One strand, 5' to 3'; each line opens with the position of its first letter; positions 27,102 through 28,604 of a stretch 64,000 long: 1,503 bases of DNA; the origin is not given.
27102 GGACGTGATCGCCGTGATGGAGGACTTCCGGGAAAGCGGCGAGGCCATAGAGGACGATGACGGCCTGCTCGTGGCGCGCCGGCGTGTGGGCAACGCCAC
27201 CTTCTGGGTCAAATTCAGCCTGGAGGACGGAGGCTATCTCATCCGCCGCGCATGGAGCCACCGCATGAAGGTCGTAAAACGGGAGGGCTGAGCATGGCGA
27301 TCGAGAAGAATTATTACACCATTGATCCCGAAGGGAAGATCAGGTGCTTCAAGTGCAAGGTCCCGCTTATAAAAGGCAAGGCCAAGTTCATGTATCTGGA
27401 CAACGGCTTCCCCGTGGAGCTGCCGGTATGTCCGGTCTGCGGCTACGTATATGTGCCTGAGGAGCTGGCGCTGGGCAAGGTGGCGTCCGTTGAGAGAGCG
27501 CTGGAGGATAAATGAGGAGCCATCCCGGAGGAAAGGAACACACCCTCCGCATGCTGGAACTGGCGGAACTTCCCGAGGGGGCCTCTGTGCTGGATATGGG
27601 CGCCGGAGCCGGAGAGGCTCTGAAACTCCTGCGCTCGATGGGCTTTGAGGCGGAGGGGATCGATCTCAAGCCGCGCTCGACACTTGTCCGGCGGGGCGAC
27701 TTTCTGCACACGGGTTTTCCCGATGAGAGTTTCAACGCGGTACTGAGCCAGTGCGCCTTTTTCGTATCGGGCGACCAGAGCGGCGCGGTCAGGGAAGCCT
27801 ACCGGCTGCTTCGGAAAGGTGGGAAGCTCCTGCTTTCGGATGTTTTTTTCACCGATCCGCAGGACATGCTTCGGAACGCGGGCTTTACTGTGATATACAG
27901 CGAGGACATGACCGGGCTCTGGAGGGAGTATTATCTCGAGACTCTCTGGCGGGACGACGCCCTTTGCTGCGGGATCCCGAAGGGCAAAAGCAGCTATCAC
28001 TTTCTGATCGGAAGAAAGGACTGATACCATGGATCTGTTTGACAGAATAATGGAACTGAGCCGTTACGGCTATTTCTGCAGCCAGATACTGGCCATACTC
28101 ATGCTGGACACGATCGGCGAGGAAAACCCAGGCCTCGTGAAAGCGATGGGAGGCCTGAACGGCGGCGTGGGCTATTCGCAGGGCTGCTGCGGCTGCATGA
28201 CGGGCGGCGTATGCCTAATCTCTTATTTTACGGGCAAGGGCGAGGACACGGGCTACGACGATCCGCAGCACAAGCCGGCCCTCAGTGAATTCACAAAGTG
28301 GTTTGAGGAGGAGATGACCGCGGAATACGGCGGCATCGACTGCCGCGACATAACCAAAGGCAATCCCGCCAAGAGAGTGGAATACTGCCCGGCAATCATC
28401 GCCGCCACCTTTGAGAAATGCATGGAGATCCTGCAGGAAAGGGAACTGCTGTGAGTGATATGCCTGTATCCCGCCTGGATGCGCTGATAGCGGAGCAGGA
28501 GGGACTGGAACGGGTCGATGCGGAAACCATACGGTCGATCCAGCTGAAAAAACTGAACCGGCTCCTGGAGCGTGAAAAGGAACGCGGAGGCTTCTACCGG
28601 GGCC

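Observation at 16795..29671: MOP-type aldehyde oxidoreductase embedded in a 12-gene accessory module whose biochemistry is not established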

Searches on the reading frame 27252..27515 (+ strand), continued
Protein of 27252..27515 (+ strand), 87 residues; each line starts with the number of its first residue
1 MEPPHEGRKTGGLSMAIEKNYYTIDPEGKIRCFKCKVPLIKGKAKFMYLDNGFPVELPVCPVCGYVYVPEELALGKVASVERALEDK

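Call 112: search_protein_families(library=ncbifam, proteins=[L086:11507-13528:+, L086:10206-11504:+, L086:5962-7077:+, L086:7255-9501:+, L086:9720-10004:+, L086:13525-14568:+, L086:14692-16092:+, L084:20270-22174:+, L084:18417-19211:+], max_evalue=0.00001)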
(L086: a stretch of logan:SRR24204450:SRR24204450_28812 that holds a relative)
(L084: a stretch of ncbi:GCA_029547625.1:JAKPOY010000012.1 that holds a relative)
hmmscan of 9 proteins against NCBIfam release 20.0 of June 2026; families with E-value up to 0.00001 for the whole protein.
L086:11507-13528:+ (673 aa): 22 families
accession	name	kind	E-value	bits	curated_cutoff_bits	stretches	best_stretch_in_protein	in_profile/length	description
NF045666.1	DVU1553_fam_AMP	equivalog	2.4e-140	467.3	300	1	234-563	1-331/331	DVU_1553 family AMP-dependent CoA ligase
NF041878.1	paak_haloarch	equivalog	3.5e-51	174.1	700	1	255-664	13-427/427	phenylacetate--CoA ligase PaaK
NF045667.1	MTase_DVU1556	equivalog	1.2e-44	152.3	155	1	18-219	3-212/213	DVU_1556 family methyltransferase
NF053551.1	FlxY_rubin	equivalog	1.5e-44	152.4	520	1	255-618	9-378/424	flexirubin biosynthesis putative acyl-CoA ligase FlxY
TIGR02155.1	PA_CoA_ligase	equivalog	7.7e-39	133.4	646.3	1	255-622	8-376/422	phenylacetate--CoA ligase PaaK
TIGR03335.1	F390_ftsA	equivalog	1.8e-21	76.4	458.7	1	261-573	20-339/445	coenzyme F390 synthetase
NF041217.1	BagE_FevW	exception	1.5e-19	70.3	800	1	261-630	19-378/424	bagremycin/ferroverdin synthetase BagE/FevW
NF004837.0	PRK06187.1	subfamily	7.4e-12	44.3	476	1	319-478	168-324/531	long-chain-fatty-acid--CoA ligase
NF008823.0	PRK11873.1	subfamily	3e-10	40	263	1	31-150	71-194/272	arsenite methyltransferase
TIGR01934.1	MenG_MenH_UbiE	subfamily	4.9e-09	35.8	158.35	1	29-142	31-149/223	ubiquinone/menaquinone biosynthesis methyltransferase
NF045823.1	PthPhpthDimycoMt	equivalog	1.5e-08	34.2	300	1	37-141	66-173/256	phthiotriol/phenolphthiotriol dimycocerosates methyltransferase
TIGR01733.1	AA-adenyl-dom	subfamily_domain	1.5e-08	33.9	317.4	1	317-481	118-277/409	amino acid adenylation domain-containing protein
NF041537.1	ArsM_AhpD_UU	exception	1.9e-08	33.5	510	1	32-140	71-186/345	arsenite methyltransferase/AhpD domain selenoprotein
NF041536.1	ArsM_DUF2284_UU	exception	2.2e-08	32.9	575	1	32-145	71-191/459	arsenite methyltransferase/DUF2284 domain selenoprotein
NF045825.1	FAmtase_mtf2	equivalog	7.7e-08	31.9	400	1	28-141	50-165/248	fatty-acid O-methyltransferase Mtf2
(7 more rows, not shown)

L086:10206-11504:+ (432 aa): 30 families (the best 25 are shown)
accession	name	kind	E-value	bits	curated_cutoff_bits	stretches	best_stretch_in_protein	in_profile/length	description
NF045646.2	rSAM_Se_TrsS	equivalog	5.7e-164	545.8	490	1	7-427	2-434/441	radical SAM (seleno)protein TrsS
NF045702.1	rSAM_GDGT_ether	equivalog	5.5e-98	328.7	450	2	7-309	1-313/486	tetraether lipid synthase Tes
NF045703.1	rSAM_Tes_intein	exception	5.6e-56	190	1700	2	104-304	614-813/1040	tetraether lipid synthase Tes, intein-containing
NF001199.0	PRK00164.2-1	equivalog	1.5e-19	70.3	231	1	88-249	14-175/308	GTP 3',8-cyclase MoaA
TIGR02666.1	moaA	equivalog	2.1e-19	69.7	284.05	1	90-267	14-198/336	GTP 3',8-cyclase MoaA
TIGR02668.1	moaA_archaeal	equivalog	9.7e-19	67.4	325.25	1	90-250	14-174/303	GTP 3',8-cyclase MoaA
TIGR04347.1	pseudo_SAM_Halo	equivalog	1.2e-17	64.3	525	1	81-232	33-183/390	TIGR04347 family pseudo-SAM/SPASM protein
TIGR04546.1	rSAM_ahbC_deAc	equivalog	2e-17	63.1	650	1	83-269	36-218/390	12,18-didecarboxysiroheme deacetylase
TIGR02109.1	PQQ_syn_pqqE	equivalog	1e-16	60.8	381.35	1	85-249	6-169/358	pyrroloquinoline quinone biosynthesis protein PqqE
NF050035.1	rSAM_WgK_link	exception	1.2e-16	60.7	650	1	83-247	6-166/367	radical SAM/SPASM peptide maturase WgkB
TIGR04051.1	rSAM_NirJ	equivalog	8.3e-14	51.3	515.45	1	88-269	4-181/354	heme d1 biosynthesis radical SAM protein NirJ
TIGR04054.1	rSAM_NirJ1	equivalog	7.1e-13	47.9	650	1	86-269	36-215/387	putative heme d1 biosynthesis radical SAM protein NirJ1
NF045574.1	sacti_mat_StsB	exception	1.2e-12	47.4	625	1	88-248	98-252/466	StsB family radical SAM/SPASM domain sactipeptide maturase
TIGR03962.1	mycofact_rSAM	equivalog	1.3e-12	47.6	265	1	82-220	8-144/339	mycofactocin radical SAM maturase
TIGR04545.1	rSAM_ahbD_hemeb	equivalog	3.9e-12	46.3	500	1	90-247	4-160/339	heme b synthase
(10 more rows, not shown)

L086:5962-7077:+ (371 aa): 8 families
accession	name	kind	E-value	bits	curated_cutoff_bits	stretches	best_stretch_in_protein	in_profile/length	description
NF045665.1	NTPtran_DVU1551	equivalog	3.8e-101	338.7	315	1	4-359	2-356/359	DVU_1551 family NTP transferase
TIGR03310.1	matur_MocA_YgfJ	equivalog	1.1e-34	120.1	186.45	1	5-193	2-188/188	molybdenum cofactor cytidylyltransferase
TIGR03202.1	pucB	equivalog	1.5e-11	44.4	235.05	1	4-190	2-192/192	xanthine dehydrogenase accessory protein PucB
NF002741.0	PRK02726.1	equivalog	2.6e-09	37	179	1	2-193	7-194/200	molybdenum cofactor guanylyltransferase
TIGR00295.1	TIGR00295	hypoth_equivalog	2.7e-09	37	172.35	1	209-290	2-86/164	TIGR00295 family protein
NF045782.1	NicBOxredNboR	equivalog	1e-07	31.9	260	1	3-190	9-202/206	nicotine blue oxidoreductase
NF009343.0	PRK12703.1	equivalog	2.3e-07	30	434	1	202-287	169-252/339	tRNA (cytidine(56)-2'-O)-methyltransferase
NF053639.1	Mfer334_fam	equivalog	4.6e-06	26.6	260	1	20-121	27-126/209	pseudomurein biosynthesis protein PmurB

L086:7255-9501:+ (748 aa): 34 families (the best 25 are shown)
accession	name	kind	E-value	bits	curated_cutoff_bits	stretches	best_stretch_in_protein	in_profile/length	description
NF045663.1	diclust_near_Sec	equivalog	4.6e-202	673.1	530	1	5-743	4-756/759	pyridine nucleotide-disulfide oxidoreductase/dicluster-binding protein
NF009410.0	PRK12771.1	subfamily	9.1e-38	130.2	516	2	10-195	39-232/566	NAD(P)-binding protein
NF009454.0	PRK12814.1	equivalog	2e-27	95.8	916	1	19-196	102-288/657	putative NADPH-dependent glutamate synthase small subunit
NF009414.0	PRK12778.1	equivalog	5.2e-27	94.4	1103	1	4-201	322-532/752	bifunctional dihydroorotate dehydrogenase B NAD binding subunit/NADPH-dependent glutamate synthase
TIGR01316.1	gltA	equivalog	2e-25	89.5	471.75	1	11-201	26-233/449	NADPH-dependent glutamate synthase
TIGR03315.1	Se_ygfK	equivalog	3.9e-23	80.9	835.3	1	19-196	445-631/1012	putative selenate reductase subunit YgfK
TIGR01318.1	gltD_gamma_fam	subfamily_domain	1.5e-20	73.3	482.95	1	5-196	34-236/467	glutamate synthase, small subunit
TIGR01317.1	GOGAT_sm_gam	subfamily_domain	2.1e-19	69.8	447.7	1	12-196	43-238/485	glutamate synthase small subunit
NF010590.0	PRK13984.1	equivalog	2.2e-19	69.1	946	1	18-196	195-383/611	putative oxidoreductase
NF009408.0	PRK12769.1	equivalog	9.8e-19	66.9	1003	1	11-195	225-421/659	formate-dependent uric acid utilization protein AegA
NF009451.0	PRK12809.1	equivalog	1e-16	60.4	1154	1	13-198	210-407/639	formate-dependent uric acid utilization protein YgfT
NF009413.0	PRK12775.1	equivalog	6.9e-16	57.2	1895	1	3-201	323-532/1006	putative trifunctional 2-polyprenylphenol hydroxylase/glutamate synthase subunit beta/ferritin domain-containing protein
NF004898.0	PRK06259.1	equivalog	1.1e-14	54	385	1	331-591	168-444/488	fumarate reductase (CoM/CoB) subunit TfrB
NF045670.1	quin_L_LdhH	equivalog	7.6e-10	37.7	800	1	408-589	460-664/706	L-lactate dehydrogenase (quinone) large subunit LdhH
NF009415.0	PRK12779.1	equivalog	9.1e-10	37.1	1519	1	23-149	212-346/944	putative bifunctional glutamate synthase subunit beta/2-polyprenylphenol hydroxylase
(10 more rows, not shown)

L086:9720-10004:+ (94 aa): 1 family
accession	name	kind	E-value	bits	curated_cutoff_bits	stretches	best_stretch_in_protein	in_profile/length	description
NF045663.1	diclust_near_Sec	equivalog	1.4e-17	63.1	530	1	6-89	675-758/759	pyridine nucleotide-disulfide oxidoreductase/dicluster-binding protein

L086:13525-14568:+ (347 aa): 2 families
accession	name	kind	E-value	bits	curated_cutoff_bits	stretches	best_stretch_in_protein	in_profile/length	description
NF045664.1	XdhC_rel_AOR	equivalog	4.9e-118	394.4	350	1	5-344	2-346/346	XdhC family aldehyde oxidoreductase maturation factor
TIGR02964.1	xanthine_xdhC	equivalog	9.7e-44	149.8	161.6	1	23-339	5-246/246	xanthine dehydrogenase accessory protein XdhC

L086:14692-16092:+ (466 aa): 0 families

L084:20270-22174:+ (635 aa): 23 families
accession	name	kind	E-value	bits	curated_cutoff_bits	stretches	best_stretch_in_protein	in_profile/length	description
NF045646.2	rSAM_Se_TrsS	equivalog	7.6e-164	545.4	490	1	5-452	2-437/441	radical SAM (seleno)protein TrsS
NF045702.1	rSAM_GDGT_ether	equivalog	1.2e-99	334.1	450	2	6-329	2-330/486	tetraether lipid synthase Tes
NF045703.1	rSAM_Tes_intein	exception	2.9e-53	181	1700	3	106-307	615-813/1040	tetraether lipid synthase Tes, intein-containing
NF045648.2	2X_seleno_MbdU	exception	1.9e-26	93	600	1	489-634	35-182/468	metal-binding double selenoprotein MbdU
TIGR02109.1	PQQ_syn_pqqE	equivalog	2e-18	66.5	381.35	1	87-253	7-171/358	pyrroloquinoline quinone biosynthesis protein PqqE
TIGR02668.1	moaA_archaeal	equivalog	2.8e-16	59.4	325.25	1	89-254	12-176/303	GTP 3',8-cyclase MoaA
TIGR02666.1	moaA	equivalog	1.2e-15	57.4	284.05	1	83-267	6-196/336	GTP 3',8-cyclase MoaA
NF001199.0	PRK00164.2-1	equivalog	2.9e-15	56.2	231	1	83-254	8-178/308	GTP 3',8-cyclase MoaA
TIGR04347.1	pseudo_SAM_Halo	equivalog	7.5e-15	55.1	525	1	84-229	35-174/390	TIGR04347 family pseudo-SAM/SPASM protein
TIGR03962.1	mycofact_rSAM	equivalog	5.5e-12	45.5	265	1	83-265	8-187/339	mycofactocin radical SAM maturase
TIGR04545.1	rSAM_ahbD_hemeb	equivalog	1.5e-11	44.3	500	1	89-253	2-164/339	heme b synthase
TIGR04546.1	rSAM_ahbC_deAc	equivalog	9.9e-11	41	650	1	88-249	40-198/390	12,18-didecarboxysiroheme deacetylase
TIGR04055.1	rSAM_NirJ2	equivalog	1.3e-10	41.4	500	1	92-255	5-165/326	putative heme d1 biosynthesis radical SAM protein NirJ2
TIGR04311.1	rSAM_Geo_metal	subfamily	3.7e-10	39.4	400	1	89-216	5-134/423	radical SAM/SPASM family putative metalloenzyme maturase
TIGR04051.1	rSAM_NirJ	equivalog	1.3e-09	37.5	515.45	1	90-299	5-209/354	heme d1 biosynthesis radical SAM protein NirJ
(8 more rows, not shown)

L084:18417-19211:+ (264 aa): 0 families

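Call 114: find_encoding_contigs(protein=P0420, flank=10000, max_places=2)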
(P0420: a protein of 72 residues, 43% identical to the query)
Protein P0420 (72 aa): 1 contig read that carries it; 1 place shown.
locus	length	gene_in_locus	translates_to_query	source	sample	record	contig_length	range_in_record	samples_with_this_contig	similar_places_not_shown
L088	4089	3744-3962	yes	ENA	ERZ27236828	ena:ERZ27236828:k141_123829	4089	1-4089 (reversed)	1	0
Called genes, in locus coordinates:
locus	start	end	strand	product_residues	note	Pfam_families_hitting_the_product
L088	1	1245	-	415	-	?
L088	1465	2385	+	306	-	PF01569:PAP2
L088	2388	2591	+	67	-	-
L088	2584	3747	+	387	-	PF02754:CCG (faint)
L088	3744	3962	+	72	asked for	PF24292:DUF7479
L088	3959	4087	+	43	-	?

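Call 115: find_encoding_contigs(protein=P0473, flank=10000, max_places=2)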
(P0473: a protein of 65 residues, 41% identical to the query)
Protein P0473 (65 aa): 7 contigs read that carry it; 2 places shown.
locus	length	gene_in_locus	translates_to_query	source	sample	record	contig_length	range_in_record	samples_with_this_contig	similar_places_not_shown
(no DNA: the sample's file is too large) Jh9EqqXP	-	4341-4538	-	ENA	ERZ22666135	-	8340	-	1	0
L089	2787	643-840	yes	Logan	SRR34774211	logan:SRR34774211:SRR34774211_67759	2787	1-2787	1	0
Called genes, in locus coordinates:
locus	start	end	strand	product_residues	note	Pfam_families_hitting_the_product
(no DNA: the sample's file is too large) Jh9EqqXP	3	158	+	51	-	?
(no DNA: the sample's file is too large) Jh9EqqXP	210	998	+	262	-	PF02353:CMAS (weak), PF13489:Methyltransf_23, PF01209:Ubie_methyltran, PF07021:MetW, PF13847:Methyltransf_31, PF08241:Methyltransf_11, PF08242:Methyltransf_12, PF13649:Methyltransf_25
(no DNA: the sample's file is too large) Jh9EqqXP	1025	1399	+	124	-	PF09719:C_GCAxxG_C_C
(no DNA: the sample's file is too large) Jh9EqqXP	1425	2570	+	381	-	PF00266:Aminotran_5, PF01212:Beta_elim_lyase, PF00155:Aminotran_1_2, PF01053:Cys_Met_Meta_PP, PF01041:DegT_DnrJ_EryC1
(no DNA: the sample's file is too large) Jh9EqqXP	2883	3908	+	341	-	PF00994:MoCF_biosynth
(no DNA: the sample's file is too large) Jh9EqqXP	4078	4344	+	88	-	-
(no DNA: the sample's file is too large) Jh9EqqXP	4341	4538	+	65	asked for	PF24292:DUF7479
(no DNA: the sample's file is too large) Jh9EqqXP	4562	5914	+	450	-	PF23545:Zn_ribbon_HMPTM, PF04055:Radical_SAM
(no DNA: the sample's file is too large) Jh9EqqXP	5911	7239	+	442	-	PF00501:AMP-binding (faint)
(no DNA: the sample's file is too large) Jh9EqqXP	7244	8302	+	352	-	PF02625:XdhC_CoxI, PF13478:XdhC_C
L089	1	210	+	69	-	?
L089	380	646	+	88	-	-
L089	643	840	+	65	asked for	PF24292:DUF7479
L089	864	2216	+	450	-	PF23545:Zn_ribbon_HMPTM, PF04055:Radical_SAM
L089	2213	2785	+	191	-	?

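Call 116: find_encoding_contigs(protein=P0494, flank=10000, max_places=2)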
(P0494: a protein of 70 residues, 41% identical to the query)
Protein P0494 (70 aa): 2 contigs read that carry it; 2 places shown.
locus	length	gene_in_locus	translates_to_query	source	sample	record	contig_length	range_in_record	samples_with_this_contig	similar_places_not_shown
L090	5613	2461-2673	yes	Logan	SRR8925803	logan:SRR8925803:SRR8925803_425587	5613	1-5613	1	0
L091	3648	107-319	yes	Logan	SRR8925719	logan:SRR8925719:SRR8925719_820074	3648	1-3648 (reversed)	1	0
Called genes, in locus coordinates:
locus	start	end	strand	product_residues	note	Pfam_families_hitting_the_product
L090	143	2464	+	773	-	PF14691:Fer4_20, PF01266:DAO (weak), PF14691:Fer4_20, PF13183:Fer4_8, PF13534:Fer4_17, PF02754:CCG (faint)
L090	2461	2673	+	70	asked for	PF24292:DUF7479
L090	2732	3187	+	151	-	PF09719:C_GCAxxG_C_C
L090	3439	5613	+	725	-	?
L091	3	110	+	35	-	?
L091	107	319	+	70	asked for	PF24292:DUF7479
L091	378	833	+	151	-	PF09719:C_GCAxxG_C_C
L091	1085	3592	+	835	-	PF00343:Phosphorylase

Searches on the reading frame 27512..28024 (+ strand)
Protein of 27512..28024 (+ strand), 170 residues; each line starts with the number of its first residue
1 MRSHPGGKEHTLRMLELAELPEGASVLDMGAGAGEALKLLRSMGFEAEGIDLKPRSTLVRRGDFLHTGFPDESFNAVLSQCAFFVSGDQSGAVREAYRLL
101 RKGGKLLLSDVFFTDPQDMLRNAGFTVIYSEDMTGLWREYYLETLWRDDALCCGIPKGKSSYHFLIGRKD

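Call 5: search_protein_families(library=pfam, proteins=[window:27512-28024:+], max_evalue=0.01)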
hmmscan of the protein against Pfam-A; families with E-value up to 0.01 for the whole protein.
window:27512-28024:+ (170 aa): 7 families
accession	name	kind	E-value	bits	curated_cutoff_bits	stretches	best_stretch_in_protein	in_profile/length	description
PF08241.18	Methyltransf_11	-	5.3e-13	49.9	21.2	1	27-107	1-94/95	Methyltransferase domain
PF13489.12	Methyltransf_23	-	3.9e-11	43.4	27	1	17-129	16-138/164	Methyltransferase domain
PF13847.12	Methyltransf_31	-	8.6e-10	38.9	27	1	60-111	59-112/145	Methyltransferase domain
PF13649.12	Methyltransf_25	-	6.6e-09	36.8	27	1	26-104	1-97/97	Methyltransferase domain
PF05148.21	Methyltransf_8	-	0.00044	20.6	27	1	19-111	69-159/219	Hypothetical methyltransferase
PF07021.18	MetW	-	0.0022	18.1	21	1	20-54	11-46/193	Methionine biosynthesis protein MetW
PF08242.18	Methyltransf_12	-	0.0056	17.8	30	0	27-106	1-98/98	Methyltransferase domain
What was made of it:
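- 27512..28024 (+): 'm': small class-I SAM methyltransferase (DVU_1556-like) with an invariant Cys in an ArsM-like 'SxC' motif. Pfam Methyltransf_11 (call 5).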

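Call 18: search_protein_families(library=ncbifam, proteins=[window:27512-28024:+], max_evalue=0.001)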
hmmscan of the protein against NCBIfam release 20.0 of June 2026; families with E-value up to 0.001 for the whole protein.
window:27512-28024:+ (170 aa): 12 families
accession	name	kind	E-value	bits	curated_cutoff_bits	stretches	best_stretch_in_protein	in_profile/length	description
NF045667.1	MTase_DVU1556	equivalog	8.5e-34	116.9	155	1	4-116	4-127/213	DVU_1556 family methyltransferase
NF008823.0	PRK11873.1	subfamily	1.3e-11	44.5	263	1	60-115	133-188/272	arsenite methyltransferase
NF041537.1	ArsM_AhpD_UU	exception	3.7e-10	39.1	510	1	64-115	131-187/345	arsenite methyltransferase/AhpD domain selenoprotein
NF041536.1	ArsM_DUF2284_UU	exception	1.1e-08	33.9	575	1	67-116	139-188/459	arsenite methyltransferase/DUF2284 domain selenoprotein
NF047649.1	MTase_UXPK_star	exception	2.4e-08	33.3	460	1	68-112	141-185/283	methyltransferase/UXPK-star double selenoprotein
NF043040.1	corrin_prot_MT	hypoth_equivalog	1.7e-07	30.9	180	0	66-112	103-151/216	corrinoid protein-associated methyltransferase CpaM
NF041675.1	sarc_dimgly_tmase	equivalog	4.5e-07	30.1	550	1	62-115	123-176/278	sarcosine/dimethylglycine N-methyltransferase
NF038099.1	AsSugarArsM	exception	2.6e-05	23.6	400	1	59-115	120-178/321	arsenosugar biosynthesis arsenite methyltransferase ArsM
TIGR02072.1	BioC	equivalog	9.3e-05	22.3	184.95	0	14-111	26-135/244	malonyl-ACP O-methyltransferase BioC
NF001241.0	PRK00216.1-2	equivalog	0.00029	20.5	327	1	22-114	51-151/231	demethylmenaquinone methyltransferase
NF040539.1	AST_met_ArsM_2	exception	0.00064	19.6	240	0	68-112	123-167/262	putative arsinothricin biosynthesis methyltransferase ArsM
NF045825.1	FAmtase_mtf2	equivalog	0.00093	18.5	400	0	61-112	111-162/248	fatty-acid O-methyltransferase Mtf2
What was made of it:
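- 27512..28024 (+): NF045667 scores 116.9 bits, below its 155 cutoff (call 18).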

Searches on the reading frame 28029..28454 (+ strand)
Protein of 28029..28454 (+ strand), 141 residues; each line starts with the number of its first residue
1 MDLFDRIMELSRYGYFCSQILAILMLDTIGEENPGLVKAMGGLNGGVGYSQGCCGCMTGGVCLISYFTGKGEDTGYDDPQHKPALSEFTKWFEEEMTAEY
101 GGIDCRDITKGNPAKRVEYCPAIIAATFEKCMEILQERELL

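Call 5: search_protein_families(library=pfam, proteins=[window:28029-28454:+], max_evalue=0.01)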
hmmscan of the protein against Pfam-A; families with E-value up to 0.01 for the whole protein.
window:28029-28454:+ (141 aa): 1 family
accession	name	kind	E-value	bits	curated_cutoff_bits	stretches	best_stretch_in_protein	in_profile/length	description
PF09719.15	C_GCAxxG_C_C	-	2.2e-23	83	27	1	15-134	1-118/118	Putative redox-active protein (C_GCAxxG_C_C)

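Call 19: search_protein_families(library=ncbifam, proteins=[window:28029-28454:+], max_evalue=0.001)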
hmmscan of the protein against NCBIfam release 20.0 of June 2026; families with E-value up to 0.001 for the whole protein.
window:28029-28454:+ (141 aa): 3 families
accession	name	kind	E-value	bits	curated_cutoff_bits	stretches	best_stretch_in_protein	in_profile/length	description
NF045669.1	DVU1555_fam_CGA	exception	2.1e-46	157.1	103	1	6-138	5-139/140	DVU_1555 family C-GCAxxG-C-C protein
TIGR01909.1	C_GCAxxG_C_C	subfamily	2.1e-08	34.2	47.4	1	17-132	3-117/120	C-GCAxxG-C-C family (seleno)protein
NF045501.1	HUGP_GUXX-star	exception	0.00017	21.2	325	1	5-119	12-127/236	HUGP/GUXX-star fusion selenoprotein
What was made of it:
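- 28029..28454 (+): 'G': DVU_1555-family C_GCAxxG_C_C protein. NF045669 scores 157 bits, above its 103 cutoff (call 19).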

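Call 31: search_solved_structures(query=window:28029-28454:+, max_evalue=1)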
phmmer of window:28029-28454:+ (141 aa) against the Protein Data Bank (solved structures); distinct sequences matched with E-value up to 1: 2.
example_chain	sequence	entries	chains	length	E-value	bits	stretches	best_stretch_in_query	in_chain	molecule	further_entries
8jhi_A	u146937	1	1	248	0.19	15.2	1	3-56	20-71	Guanine nucleotide-binding protein G(s) subunit alpha isoforms XLas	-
8jhb_A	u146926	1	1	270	0.22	15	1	3-56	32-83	Guanine nucleotide-binding protein G(s) subunit alpha isoforms XLas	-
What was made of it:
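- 28029..28454 (+): No solved structure found by sequence (call 31).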
